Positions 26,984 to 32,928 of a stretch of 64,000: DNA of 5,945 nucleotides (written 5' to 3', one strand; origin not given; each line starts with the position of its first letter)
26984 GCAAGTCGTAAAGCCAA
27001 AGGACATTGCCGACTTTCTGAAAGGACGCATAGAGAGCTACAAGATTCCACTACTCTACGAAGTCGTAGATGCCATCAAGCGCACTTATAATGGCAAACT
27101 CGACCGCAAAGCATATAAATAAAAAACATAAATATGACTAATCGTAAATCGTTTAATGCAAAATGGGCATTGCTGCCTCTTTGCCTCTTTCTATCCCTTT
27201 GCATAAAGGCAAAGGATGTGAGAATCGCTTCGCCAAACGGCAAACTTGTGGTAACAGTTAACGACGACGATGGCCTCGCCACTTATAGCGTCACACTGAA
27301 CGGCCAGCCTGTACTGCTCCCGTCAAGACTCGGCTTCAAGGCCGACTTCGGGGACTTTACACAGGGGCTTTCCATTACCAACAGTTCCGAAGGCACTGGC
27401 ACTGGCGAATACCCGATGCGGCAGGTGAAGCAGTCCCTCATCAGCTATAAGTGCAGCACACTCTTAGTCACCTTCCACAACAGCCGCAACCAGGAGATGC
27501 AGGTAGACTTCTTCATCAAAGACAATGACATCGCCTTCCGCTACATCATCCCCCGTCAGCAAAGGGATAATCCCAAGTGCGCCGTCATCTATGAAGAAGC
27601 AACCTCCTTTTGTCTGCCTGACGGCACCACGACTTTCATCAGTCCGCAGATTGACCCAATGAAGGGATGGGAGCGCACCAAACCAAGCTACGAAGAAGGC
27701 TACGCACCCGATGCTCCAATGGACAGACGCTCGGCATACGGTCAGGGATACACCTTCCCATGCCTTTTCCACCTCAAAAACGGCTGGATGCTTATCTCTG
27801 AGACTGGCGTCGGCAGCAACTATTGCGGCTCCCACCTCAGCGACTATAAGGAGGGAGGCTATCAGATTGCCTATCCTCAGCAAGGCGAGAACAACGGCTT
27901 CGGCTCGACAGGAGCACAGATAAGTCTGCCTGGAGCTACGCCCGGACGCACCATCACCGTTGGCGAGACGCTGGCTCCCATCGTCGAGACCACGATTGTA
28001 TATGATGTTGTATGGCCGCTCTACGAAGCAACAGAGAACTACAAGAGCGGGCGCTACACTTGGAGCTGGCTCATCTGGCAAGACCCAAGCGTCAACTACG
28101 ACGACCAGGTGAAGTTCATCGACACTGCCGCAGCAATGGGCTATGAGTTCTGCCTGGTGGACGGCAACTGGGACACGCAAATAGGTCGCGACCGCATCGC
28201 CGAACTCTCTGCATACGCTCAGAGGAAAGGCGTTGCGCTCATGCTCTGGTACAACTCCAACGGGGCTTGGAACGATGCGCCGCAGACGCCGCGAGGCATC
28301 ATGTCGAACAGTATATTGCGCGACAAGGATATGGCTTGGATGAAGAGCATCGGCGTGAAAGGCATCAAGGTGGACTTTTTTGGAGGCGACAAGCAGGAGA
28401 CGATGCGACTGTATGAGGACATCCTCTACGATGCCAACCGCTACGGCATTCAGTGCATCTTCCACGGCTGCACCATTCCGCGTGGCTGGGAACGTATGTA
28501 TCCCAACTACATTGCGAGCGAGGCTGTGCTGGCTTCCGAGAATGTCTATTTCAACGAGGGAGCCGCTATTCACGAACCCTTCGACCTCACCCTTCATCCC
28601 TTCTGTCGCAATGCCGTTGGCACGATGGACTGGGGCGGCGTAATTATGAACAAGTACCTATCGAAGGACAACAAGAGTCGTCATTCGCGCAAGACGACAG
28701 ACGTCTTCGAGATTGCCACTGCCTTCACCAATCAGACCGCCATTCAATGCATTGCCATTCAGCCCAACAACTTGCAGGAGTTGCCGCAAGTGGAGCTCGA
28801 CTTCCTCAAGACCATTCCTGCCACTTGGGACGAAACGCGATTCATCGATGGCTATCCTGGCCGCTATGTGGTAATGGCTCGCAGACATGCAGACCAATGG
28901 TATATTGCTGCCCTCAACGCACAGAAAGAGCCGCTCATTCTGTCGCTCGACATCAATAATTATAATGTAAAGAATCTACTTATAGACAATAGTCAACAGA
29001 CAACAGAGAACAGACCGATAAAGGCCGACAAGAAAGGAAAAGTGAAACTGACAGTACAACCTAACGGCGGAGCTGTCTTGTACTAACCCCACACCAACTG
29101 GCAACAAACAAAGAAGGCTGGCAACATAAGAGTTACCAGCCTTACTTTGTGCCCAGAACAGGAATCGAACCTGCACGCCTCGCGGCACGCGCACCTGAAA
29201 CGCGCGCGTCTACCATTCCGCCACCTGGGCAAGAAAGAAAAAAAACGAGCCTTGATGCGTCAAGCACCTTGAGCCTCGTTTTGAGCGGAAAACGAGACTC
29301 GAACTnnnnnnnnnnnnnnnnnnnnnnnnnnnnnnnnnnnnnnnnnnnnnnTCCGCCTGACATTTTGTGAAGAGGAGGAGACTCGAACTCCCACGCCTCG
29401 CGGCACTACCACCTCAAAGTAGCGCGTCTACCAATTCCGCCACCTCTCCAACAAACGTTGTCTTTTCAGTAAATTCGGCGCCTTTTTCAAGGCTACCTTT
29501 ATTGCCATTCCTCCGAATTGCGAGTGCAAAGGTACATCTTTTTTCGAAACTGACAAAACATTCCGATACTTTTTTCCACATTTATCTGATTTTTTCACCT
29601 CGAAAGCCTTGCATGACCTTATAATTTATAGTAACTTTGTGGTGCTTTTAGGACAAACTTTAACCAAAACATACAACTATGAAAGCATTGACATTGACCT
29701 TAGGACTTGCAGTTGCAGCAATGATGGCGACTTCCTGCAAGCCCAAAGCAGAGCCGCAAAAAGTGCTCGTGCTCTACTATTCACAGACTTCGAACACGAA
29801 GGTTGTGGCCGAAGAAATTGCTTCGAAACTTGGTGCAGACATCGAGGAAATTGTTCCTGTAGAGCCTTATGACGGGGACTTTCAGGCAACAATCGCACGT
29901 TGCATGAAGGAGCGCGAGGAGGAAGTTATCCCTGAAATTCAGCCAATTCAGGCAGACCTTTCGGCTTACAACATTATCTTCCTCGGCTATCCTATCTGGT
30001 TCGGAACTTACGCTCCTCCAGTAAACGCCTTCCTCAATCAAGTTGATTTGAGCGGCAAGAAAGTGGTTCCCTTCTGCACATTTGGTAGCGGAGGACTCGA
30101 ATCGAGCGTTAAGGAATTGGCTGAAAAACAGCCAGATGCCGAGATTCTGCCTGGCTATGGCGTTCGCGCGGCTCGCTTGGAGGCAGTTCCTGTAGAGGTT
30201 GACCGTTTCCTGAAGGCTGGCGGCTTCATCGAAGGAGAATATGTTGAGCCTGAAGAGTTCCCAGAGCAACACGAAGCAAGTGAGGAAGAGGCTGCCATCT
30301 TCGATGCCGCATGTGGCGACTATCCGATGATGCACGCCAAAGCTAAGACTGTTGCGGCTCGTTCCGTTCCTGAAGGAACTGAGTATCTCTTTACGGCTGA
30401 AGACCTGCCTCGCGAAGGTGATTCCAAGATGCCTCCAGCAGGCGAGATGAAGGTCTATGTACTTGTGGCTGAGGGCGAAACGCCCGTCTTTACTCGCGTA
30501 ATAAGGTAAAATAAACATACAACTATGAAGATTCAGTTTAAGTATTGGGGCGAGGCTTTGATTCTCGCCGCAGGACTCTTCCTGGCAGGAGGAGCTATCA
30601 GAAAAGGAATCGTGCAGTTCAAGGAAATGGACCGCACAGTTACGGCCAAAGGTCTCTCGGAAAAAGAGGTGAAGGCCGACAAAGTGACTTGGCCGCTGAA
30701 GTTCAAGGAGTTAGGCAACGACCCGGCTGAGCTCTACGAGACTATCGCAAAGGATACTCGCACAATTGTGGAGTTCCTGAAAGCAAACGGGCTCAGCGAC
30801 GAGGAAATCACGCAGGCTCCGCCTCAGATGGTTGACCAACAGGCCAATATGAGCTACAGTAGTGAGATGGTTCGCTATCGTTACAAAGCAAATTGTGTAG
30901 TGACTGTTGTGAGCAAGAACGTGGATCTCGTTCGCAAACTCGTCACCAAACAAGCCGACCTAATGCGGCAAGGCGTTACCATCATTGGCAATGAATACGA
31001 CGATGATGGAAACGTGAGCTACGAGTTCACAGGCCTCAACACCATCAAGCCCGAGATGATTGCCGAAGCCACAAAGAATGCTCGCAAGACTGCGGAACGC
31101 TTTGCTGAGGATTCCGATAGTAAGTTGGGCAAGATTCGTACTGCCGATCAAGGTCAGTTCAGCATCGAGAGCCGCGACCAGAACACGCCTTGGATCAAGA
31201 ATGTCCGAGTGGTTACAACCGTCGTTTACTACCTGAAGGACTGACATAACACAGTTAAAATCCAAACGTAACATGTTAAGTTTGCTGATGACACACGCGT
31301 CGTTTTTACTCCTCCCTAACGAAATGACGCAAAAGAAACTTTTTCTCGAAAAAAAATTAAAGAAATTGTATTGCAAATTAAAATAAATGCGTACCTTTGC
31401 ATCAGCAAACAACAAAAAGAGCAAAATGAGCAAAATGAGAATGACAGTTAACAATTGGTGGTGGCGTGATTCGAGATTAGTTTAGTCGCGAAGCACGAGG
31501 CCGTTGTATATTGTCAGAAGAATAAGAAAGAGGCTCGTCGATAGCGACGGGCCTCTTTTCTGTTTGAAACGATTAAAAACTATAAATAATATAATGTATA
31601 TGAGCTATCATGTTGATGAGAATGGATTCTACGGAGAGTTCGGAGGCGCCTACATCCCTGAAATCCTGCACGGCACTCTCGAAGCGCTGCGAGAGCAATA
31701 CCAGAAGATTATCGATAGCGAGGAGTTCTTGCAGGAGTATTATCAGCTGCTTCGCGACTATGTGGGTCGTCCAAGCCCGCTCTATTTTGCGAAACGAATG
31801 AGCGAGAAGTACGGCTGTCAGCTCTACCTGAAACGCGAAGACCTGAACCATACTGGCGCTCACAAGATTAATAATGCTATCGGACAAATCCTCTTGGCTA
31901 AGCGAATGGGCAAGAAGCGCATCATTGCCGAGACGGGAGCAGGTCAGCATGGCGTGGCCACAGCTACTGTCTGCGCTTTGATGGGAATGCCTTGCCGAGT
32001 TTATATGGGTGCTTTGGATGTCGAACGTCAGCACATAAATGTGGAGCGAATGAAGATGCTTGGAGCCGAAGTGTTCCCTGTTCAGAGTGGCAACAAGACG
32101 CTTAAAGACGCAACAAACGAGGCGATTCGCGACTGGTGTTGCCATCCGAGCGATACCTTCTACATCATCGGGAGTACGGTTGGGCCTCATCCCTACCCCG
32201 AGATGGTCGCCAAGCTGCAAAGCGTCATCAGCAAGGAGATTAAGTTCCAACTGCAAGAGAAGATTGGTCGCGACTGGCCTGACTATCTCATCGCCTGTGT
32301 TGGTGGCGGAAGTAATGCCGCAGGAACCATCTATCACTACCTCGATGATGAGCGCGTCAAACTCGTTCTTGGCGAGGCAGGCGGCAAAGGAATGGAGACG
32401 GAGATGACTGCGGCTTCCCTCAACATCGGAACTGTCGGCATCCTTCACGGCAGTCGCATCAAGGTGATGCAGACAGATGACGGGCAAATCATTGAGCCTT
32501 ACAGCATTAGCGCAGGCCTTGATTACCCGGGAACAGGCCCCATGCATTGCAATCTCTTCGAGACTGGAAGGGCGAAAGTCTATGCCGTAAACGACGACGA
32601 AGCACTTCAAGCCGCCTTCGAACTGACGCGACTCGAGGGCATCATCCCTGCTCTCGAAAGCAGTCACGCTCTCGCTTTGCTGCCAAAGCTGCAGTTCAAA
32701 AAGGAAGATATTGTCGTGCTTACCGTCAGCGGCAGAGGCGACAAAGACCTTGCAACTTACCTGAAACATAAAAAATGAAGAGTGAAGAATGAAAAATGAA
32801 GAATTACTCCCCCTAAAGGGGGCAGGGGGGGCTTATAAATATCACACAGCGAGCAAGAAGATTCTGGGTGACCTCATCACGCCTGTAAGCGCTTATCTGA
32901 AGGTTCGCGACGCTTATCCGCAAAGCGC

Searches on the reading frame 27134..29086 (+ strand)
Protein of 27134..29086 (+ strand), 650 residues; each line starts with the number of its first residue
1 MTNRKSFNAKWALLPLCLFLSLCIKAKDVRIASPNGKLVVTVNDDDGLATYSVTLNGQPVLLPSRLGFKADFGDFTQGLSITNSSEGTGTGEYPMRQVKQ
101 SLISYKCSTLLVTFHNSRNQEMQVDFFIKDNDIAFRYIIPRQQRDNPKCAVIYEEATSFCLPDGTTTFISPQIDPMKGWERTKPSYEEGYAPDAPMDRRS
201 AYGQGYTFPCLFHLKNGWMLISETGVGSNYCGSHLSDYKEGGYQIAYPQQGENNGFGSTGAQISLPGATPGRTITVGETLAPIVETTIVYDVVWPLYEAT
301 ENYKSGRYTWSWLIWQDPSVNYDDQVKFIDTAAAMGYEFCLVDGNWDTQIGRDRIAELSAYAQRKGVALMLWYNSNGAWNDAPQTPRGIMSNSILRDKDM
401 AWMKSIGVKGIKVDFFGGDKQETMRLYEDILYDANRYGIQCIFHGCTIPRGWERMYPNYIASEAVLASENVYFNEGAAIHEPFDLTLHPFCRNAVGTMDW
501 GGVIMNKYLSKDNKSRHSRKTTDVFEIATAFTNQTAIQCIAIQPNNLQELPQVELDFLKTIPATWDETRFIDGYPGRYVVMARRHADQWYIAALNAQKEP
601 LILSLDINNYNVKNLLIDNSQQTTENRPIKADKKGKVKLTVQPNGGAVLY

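Call 7: search_protein_families(library=pfam, proteins=[window:27134-29086:+], max_evalue=0.01)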
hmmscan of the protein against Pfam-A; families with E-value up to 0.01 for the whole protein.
window:27134-29086:+ (650 aa): 3 families
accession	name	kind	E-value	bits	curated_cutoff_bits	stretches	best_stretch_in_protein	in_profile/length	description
PF10566.15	Glyco_hydro_97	-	6.9e-59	199.9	32.5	1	304-562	6-275/275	Glycoside hydrolase 97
PF14508.12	GH97_N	-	2.5e-51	174.8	25.3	1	31-295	1-229/229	Glycosyl-hydrolase 97 N-terminal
PF14509.12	GH97_C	-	1.3e-14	54.7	25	1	564-649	1-94/97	Glycosyl-hydrolase 97 C-terminal, oligomerisation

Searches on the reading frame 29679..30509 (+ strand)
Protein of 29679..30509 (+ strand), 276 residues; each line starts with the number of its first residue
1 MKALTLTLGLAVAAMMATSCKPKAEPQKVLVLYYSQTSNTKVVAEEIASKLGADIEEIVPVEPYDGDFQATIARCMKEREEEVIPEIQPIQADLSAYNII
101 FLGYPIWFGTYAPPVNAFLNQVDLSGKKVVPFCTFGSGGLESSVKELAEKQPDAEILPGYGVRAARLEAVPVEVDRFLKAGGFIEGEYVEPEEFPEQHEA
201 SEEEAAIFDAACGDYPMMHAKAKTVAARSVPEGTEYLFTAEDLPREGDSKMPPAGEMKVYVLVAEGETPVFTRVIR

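Call 7: search_protein_families(library=pfam, proteins=[window:29679-30509:+], max_evalue=0.01)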
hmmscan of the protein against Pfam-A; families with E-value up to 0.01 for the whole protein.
window:29679-30509:+ (276 aa): 5 families
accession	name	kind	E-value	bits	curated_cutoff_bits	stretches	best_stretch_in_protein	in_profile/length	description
PF12682.12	Flavodoxin_4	-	2e-25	89.6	24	1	28-159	1-136/155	Flavodoxin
PF12641.12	Flavodoxin_3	-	7.5e-07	29.5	27.5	1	30-146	1-88/160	Flavodoxin domain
PF03358.20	FMN_red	-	8.6e-07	29.1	24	1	28-141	2-123/152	NADPH-dependent FMN reductase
PF12724.12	Flavodoxin_5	-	2.1e-06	28.6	27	0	78-136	20-85/145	Flavodoxin domain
PF00258.30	Flavodoxin_1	-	0.0015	19.2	25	1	31-67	1-37/143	Flavodoxin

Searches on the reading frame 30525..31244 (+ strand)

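Call 7: search_protein_families(library=pfam, proteins=[window:30525-31244:+], max_evalue=0.01)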
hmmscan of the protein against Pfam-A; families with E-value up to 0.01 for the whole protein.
window:30525-31244:+ (239 aa): 2 families
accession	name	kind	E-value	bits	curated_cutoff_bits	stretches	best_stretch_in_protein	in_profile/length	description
PF04402.19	SIMPL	-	4.2e-18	66.8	25.2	1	39-211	1-162/205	Protein of unknown function (DUF541)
PF04695.18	Pex14_N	-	0.0045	17.1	23.2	0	82-98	27-43/46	Pex14 N-terminal domain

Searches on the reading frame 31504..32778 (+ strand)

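Call 7: search_protein_families(library=pfam, proteins=[window:31504-32778:+], max_evalue=0.01)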
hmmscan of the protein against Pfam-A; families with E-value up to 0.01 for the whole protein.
window:31504-32778:+ (424 aa): 1 family
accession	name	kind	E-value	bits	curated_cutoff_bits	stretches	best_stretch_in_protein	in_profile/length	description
PF00291.31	PALP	-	4.3e-43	148.2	35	1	88-410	5-295/295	Pyridoxal-phosphate dependent enzyme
